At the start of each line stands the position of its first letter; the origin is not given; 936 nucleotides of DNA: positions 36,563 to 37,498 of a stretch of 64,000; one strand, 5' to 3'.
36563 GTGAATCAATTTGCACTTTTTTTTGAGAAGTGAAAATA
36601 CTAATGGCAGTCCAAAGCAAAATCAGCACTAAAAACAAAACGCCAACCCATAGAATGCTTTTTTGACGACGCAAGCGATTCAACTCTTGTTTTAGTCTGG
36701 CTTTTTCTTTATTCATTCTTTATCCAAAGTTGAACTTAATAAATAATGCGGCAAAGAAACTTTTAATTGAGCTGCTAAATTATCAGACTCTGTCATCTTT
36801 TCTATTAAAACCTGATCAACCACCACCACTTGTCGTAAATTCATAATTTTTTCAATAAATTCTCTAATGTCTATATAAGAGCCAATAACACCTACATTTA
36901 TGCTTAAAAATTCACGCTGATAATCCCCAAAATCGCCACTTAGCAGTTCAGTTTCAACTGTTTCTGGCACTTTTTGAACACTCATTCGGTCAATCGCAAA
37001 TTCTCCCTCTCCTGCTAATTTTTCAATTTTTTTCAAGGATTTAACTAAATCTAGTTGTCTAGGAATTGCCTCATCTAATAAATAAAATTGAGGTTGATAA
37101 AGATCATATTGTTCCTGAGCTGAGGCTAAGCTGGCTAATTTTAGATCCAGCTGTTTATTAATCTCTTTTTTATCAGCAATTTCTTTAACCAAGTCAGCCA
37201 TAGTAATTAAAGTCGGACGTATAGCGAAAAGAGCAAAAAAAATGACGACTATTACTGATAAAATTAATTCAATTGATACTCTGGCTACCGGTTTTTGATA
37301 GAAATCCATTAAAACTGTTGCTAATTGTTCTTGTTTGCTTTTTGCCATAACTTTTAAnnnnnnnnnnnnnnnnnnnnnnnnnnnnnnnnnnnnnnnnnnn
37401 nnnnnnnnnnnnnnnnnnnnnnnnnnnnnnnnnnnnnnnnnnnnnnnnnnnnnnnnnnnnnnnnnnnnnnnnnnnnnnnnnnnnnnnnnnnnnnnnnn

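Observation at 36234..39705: murJ operon continues into pilN-like and pilO-like genes, an acidic-repeat TM protein and a 674-aa Fn3 surface protein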

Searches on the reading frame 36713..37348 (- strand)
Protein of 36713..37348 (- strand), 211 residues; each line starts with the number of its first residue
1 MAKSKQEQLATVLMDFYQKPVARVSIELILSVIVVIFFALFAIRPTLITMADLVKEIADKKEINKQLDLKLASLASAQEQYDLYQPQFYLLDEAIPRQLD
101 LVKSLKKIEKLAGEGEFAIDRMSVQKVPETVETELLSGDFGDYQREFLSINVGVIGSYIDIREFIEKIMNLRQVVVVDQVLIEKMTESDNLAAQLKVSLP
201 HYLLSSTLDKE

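Call 3: search_protein_families(library=pfam, proteins=[window:36713-37348:-], max_evalue=1)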
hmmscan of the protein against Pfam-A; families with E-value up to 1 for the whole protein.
window:36713-37348:- (211 aa): 2 families
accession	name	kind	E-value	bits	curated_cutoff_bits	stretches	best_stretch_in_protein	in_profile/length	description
PF04350.18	PilO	-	3.6e-05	24.4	22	1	65-194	16-135/145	Pilus assembly protein, PilO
PF04977.20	DivIC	-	0.039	14.2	28.9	1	32-81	1-50/80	Septum formation initiator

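Call 4: search_protein_families(library=ncbifam, proteins=[window:36713-37348:-], max_evalue=1)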
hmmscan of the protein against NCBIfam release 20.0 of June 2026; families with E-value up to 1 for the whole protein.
window:36713-37348:- (211 aa): 1 family
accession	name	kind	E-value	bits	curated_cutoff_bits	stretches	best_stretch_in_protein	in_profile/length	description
NF040576.1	T2SS_GspM_XpsM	equivalog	0.016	14.9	60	1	28-83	5-60/180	type II secretion system protein GspM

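Call 21: find_homologous_proteins(query=window:36713-37348:-, max_evalue=0.001)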
Query window:36713-37348:- (211 aa): 150 proteins with E <= 0.001 among 916 candidates; the best 120 are listed.
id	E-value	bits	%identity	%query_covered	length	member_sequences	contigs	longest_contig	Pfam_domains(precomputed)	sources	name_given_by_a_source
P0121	1.5e-123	428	100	100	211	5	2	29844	-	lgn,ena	-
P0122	6.5e-122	422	99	100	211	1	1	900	-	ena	-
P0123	1.2e-117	408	94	100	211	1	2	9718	-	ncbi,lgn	-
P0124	1.1e-116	405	94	100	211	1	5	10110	-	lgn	-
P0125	2.5e-104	365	82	100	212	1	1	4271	PF04350.19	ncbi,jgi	jgi:Tfp pilus assembly protein PilO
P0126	4.1e-104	364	82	100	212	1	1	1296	-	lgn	-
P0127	2.3e-97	342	77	99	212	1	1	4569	-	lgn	-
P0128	7.3e-97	341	77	100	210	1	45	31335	-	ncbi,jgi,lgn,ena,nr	ncbi:MAG: type 4a pilus biogenesis protein PilO [Candidatus Pacebacteria bacterium]|jgi:Tfp pilus as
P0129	1.9e-96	339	77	100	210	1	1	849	-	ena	-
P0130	3.0e-96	339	75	100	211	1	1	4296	-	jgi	-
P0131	3.5e-94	332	75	100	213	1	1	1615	PF04350.19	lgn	-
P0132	1.2e-93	330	75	100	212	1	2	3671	-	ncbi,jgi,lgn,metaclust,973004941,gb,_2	metaclust:\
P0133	2.5e-93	329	75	100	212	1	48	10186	-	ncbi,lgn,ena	-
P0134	3.0e-93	329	75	100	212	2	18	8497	-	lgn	-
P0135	3.9e-93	328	75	100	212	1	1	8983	-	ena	-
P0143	2.5e-90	319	71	100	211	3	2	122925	PF04350.19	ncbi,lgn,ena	-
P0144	1.5e-88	313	72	99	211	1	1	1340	PF04350.19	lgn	-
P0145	2.1e-88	313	73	98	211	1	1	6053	PF04350.19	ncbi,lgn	-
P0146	1.2e-87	311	69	100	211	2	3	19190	PF04350.19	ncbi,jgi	jgi:Tfp pilus assembly protein PilO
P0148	2.7e-86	306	69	100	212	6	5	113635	PF04350.19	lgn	-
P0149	2.7e-86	306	67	100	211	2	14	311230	PF04350.19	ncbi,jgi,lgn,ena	jgi:Tfp pilus assembly protein PilO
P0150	9.6e-86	304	67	100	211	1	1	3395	PF04350.19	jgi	jgi:Tfp pilus assembly protein PilO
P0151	4.4e-83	296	64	100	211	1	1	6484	PF04350.19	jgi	jgi:type IV pilus assembly protein PilO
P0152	2.4e-82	293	66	100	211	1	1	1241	PF04350.19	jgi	jgi:Tfp pilus assembly protein PilO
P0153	6.0e-73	263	59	100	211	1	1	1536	PF04350.19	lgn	-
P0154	2.7e-72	260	59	96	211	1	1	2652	PF04350.19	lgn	-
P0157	1.0e-69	252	57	100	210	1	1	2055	PF04350.19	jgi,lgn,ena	-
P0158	1.2e-69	252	57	98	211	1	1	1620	PF04350.19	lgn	-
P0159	2.3e-69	251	57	98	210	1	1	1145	PF04350.19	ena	-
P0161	3.6e-51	192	49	96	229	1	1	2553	PF04350.19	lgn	-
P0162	4.2e-51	191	47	99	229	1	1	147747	PF04350.19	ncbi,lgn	-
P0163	4.9e-51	191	48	96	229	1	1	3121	PF04350.19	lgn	-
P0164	5.0e-51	191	47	99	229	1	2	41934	PF04350.19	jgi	-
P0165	5.7e-51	191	47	99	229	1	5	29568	PF04350.19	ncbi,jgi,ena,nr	ncbi:MAG TPA: type 4a pilus biogenesis protein PilO [Candidatus Woesebacteria bacterium]|nr:type 4a 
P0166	1.4e-50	190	50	96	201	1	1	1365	PF04350.19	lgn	-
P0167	1.3e-49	187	48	96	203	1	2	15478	PF04350.19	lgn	-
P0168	2.1e-49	186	49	96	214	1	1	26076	PF04350.19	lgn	-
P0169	2.8e-49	185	47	96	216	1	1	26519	PF04350.19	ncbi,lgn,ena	-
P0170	9.6e-49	184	49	96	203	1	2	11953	PF04350.19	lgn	-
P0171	1.0e-48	184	47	96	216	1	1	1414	PF04350.19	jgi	jgi:Tfp pilus assembly protein PilO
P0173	6.2e-42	162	44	96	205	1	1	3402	PF04350.19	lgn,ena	-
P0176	3.0e-41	159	45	94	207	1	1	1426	PF04350.19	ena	-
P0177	3.8e-41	159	42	96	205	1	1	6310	PF04350.19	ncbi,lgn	-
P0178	7.3e-41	158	42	95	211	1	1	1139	PF04350.19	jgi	jgi:Tfp pilus assembly protein PilO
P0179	8.5e-41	158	42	94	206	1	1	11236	PF04350.19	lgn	-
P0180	1.1e-40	157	43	98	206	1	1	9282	PF04350.19,PF10741.15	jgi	jgi:Tfp pilus assembly protein PilO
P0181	1.1e-40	157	41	94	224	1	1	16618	PF04350.19,PF10741.15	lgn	-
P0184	2.0e-40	157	43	96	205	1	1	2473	PF04350.19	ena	-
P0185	2.1e-40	157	43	96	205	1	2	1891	PF04350.19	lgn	-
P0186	2.2e-40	156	44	94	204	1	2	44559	PF04350.19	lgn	-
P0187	2.9e-40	156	43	96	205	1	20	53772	PF04350.19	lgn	-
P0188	2.9e-40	156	45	96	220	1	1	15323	PF04350.19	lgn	-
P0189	3.0e-40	156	43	95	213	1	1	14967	PF04350.19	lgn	-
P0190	4.7e-40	155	44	95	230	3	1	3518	PF04350.19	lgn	-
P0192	6.8e-40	155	43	96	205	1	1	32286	PF04350.19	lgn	-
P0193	1.8e-39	153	41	95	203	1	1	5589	PF04350.19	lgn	-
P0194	2.0e-39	153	43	96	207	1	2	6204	PF04350.19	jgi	jgi:Tfp pilus assembly protein PilO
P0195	2.1e-39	153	44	96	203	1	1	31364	PF04350.19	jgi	jgi:Tfp pilus assembly protein PilO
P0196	2.5e-39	153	42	96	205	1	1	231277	PF04350.19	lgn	-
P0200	1.3e-38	151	42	94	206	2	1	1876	PF04350.19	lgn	-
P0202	2.6e-38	150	41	94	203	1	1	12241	PF04350.19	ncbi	-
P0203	2.6e-38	150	43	96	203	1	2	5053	PF04350.19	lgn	-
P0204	2.7e-38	150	41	94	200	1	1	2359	PF04350.19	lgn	-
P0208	4.2e-38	149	40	94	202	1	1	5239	PF04350.19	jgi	jgi:Tfp pilus assembly protein PilO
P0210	4.6e-38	149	40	94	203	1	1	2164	PF04350.19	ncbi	-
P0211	4.9e-38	149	42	94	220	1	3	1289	PF04350.19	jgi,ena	-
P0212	5.4e-38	149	41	95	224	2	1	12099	PF04350.19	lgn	-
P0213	5.7e-38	149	42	94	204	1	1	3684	PF04350.19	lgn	-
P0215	6.5e-38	148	41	94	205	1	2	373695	PF04350.19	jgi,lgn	jgi:Tfp pilus assembly protein PilO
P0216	6.6e-38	148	40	94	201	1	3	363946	PF04350.19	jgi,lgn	jgi:Tfp pilus assembly protein PilO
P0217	8.7e-38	148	40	96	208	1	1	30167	PF04350.19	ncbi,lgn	-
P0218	1.4e-37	147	41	96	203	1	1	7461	PF04350.19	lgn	-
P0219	1.5e-37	147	41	94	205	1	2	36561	PF04350.19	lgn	-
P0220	1.8e-37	147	39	96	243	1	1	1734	PF04350.19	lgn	-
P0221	2.1e-37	147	44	95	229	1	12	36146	PF04350.19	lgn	-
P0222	2.2e-37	147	42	96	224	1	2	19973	PF04350.19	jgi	jgi:Tfp pilus assembly protein PilO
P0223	2.6e-37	147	42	96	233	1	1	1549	PF04350.19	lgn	-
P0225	4.2e-37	146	43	86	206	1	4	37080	PF04350.19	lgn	-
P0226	5.2e-37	146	41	94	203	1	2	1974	PF04350.19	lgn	-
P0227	8.1e-37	145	40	94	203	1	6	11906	PF04350.19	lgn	-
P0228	8.2e-37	145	41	96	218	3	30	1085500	PF04350.19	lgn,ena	-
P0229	8.5e-37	145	40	96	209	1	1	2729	PF04350.19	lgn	-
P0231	2.3e-36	143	42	96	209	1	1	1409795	-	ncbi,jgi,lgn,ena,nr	ncbi:MAG TPA: type 4a pilus biogenesis protein PilO [Vitreimonas sp.]|nr:type 4a pilus biogenesis pr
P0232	2.4e-36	143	43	95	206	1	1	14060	PF04350.19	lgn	-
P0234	9.6e-36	141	42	95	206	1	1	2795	PF04350.19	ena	-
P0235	1.5e-35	141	39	97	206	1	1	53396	PF04350.19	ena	-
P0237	3.3e-35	140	42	95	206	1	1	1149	PF04350.19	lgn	-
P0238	5.0e-35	139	40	98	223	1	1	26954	PF04350.19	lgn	-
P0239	5.9e-35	139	39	93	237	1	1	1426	PF04350.19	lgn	-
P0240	7.6e-35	138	41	93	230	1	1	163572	PF04350.19,PF10741.15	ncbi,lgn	ncbi:MAG: type 4a pilus biogenesis protein PilO [Patescibacteria group bacterium]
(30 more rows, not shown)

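Call 26: find_encoding_contigs(protein=P0231, flank=10000, max_places=1)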
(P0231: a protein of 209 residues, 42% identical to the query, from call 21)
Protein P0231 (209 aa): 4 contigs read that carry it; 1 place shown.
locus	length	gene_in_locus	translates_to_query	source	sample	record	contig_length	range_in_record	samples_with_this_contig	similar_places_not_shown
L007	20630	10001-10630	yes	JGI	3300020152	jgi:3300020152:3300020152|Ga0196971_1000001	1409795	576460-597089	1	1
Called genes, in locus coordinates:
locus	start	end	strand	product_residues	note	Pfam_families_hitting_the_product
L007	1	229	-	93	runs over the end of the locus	-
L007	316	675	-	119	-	PF00226:DnaJ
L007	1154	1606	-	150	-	PF01668:SmpB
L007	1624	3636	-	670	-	-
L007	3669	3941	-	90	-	PF18901:DUF5657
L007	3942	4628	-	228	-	PF03703:bPH_2 (faint)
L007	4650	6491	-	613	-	PF00009:GTP_EFTU, PF22042:EF-G_D2 (faint), PF03144:GTP_EFTU_D2 (weak), PF00679:EFG_C, PF06421:LepA_C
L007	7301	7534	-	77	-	PF01649:Ribosomal_S20p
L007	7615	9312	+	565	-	PF01554:MatE (faint), PF03023:MurJ, PF01943:Polysacc_synt (weak)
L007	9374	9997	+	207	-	PF05137:PilN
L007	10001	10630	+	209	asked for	-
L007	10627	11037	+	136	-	-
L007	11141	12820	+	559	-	PF16656:Pur_ac_phosph_N, PF19077:Big_13 (faint)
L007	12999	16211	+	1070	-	-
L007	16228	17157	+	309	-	-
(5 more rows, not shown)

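Call 27: find_encoding_contigs(protein=P0240, flank=10000, max_places=1)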
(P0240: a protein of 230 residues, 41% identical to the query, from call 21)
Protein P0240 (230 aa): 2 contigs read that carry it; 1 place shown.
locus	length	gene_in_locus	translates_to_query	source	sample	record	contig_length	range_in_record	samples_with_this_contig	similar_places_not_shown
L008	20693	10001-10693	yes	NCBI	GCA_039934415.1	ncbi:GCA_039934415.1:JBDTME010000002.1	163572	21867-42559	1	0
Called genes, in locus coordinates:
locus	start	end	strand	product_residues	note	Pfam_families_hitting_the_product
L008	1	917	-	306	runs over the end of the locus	PF00056:Ldh_1_N, PF02866:Ldh_1_C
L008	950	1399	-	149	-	PF01668:SmpB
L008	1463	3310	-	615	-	-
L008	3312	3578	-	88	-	PF18901:DUF5657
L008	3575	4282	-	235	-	-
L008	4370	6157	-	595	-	PF00009:GTP_EFTU, PF03144:GTP_EFTU_D2 (faint), PF00679:EFG_C, PF06421:LepA_C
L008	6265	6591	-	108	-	PF01649:Ribosomal_S20p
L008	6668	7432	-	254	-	-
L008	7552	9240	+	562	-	PF03023:MurJ, PF01554:MatE (faint)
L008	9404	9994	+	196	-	PF05137:PilN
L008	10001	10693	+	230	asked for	PF04350:PilO, PF10741:T2SSM_b (weak)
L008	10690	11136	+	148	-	-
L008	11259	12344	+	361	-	PF00041:fn3 (weak), PF16656:Pur_ac_phosph_N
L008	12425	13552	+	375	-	-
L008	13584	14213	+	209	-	PF02397:Bac_transf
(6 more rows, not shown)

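Call 28: find_encoding_contigs(protein=P0162, flank=10000, max_places=1)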
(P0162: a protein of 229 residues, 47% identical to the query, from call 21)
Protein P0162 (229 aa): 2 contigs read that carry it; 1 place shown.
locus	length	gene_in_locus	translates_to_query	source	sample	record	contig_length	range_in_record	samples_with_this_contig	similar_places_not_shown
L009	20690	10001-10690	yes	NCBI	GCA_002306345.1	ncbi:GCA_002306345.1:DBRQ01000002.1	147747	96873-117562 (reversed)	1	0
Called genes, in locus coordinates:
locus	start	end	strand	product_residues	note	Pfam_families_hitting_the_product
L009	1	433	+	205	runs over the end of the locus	PF03161:LAGLIDADG_2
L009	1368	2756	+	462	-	-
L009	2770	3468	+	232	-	-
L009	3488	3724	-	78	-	PF18901:DUF5657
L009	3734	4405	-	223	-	-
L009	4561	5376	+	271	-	PF13623:SurA_N_2 (faint), PF13624:SurA_N_3 (faint)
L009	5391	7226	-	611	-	PF00009:GTP_EFTU, PF03144:GTP_EFTU_D2 (weak), PF00679:EFG_C, PF06421:LepA_C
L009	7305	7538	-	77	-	PF01649:Ribosomal_S20p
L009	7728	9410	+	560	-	PF03023:MurJ, PF01554:MatE (weak)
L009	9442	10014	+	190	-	PF05137:PilN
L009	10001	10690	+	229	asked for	PF04350:PilO (weak)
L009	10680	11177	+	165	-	-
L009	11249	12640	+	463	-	-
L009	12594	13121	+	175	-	-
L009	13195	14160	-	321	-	-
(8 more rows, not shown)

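Call 41: search_solved_structures(query=A2, max_evalue=10, show_alignments=2)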
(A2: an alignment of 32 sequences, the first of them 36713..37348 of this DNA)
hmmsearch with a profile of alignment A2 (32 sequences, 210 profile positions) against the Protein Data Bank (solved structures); distinct sequences matched with E-value up to 10: 3.
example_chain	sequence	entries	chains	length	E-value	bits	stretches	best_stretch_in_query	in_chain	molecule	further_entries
3jc8_Oa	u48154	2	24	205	4.4e-05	26.1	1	60-197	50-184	PilO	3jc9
2rjz_A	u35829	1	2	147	0.01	18.3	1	65-203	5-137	PilO protein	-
5uvr_A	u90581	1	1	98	0.084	15.3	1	139-202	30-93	PilO protein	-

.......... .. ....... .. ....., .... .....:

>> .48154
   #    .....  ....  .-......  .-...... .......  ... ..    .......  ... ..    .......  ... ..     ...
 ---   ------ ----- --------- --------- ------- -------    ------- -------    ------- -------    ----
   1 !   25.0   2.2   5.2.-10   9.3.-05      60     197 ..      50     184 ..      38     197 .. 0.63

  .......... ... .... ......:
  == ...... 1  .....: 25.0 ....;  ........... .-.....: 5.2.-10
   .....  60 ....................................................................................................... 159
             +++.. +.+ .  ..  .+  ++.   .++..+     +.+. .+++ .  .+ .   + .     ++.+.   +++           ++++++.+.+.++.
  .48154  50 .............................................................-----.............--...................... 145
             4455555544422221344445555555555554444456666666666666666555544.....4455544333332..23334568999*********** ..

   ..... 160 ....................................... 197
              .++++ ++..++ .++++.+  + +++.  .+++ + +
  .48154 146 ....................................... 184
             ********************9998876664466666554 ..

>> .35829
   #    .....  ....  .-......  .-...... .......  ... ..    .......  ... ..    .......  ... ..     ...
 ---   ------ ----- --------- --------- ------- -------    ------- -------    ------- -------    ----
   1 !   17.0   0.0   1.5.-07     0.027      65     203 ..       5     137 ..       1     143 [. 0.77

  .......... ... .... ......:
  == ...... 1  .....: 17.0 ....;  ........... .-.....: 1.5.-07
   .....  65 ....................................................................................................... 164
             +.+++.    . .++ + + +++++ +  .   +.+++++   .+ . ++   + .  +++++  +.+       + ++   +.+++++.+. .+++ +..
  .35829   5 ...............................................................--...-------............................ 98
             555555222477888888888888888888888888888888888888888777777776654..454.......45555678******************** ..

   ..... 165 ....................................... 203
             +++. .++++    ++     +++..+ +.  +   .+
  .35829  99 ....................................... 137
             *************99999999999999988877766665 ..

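Call 46: predict_structure(alignment_id=A2)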
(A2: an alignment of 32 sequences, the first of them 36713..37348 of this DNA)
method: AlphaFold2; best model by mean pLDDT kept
length: 211 residues; sequences in the alignment: 32
mean_pLDDT: 72.6   pTM: 0.40
mean pLDDT of the five models: 72.6, 71.1, 70.8, 69.4, 68.1
residues with pLDDT >= 90: 11; 70-90: 118; 50-70: 78; < 50: 4
segments of 3 or more residues with pLDDT < 50: none
pLDDT, mean of each block of 10 residues (from residue 1): 63 68 82 92 86 85 82 73 63 58 76 71 65 53 71 79 79 72 71 76 61 41
secondary structure, 60 per line:
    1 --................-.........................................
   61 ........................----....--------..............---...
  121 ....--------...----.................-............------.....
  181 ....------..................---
elements in order: H3-18 H20-84 H89-92 H101-114 E118-124 E143-156 H158-169 E176-184 E191-204 H205-208
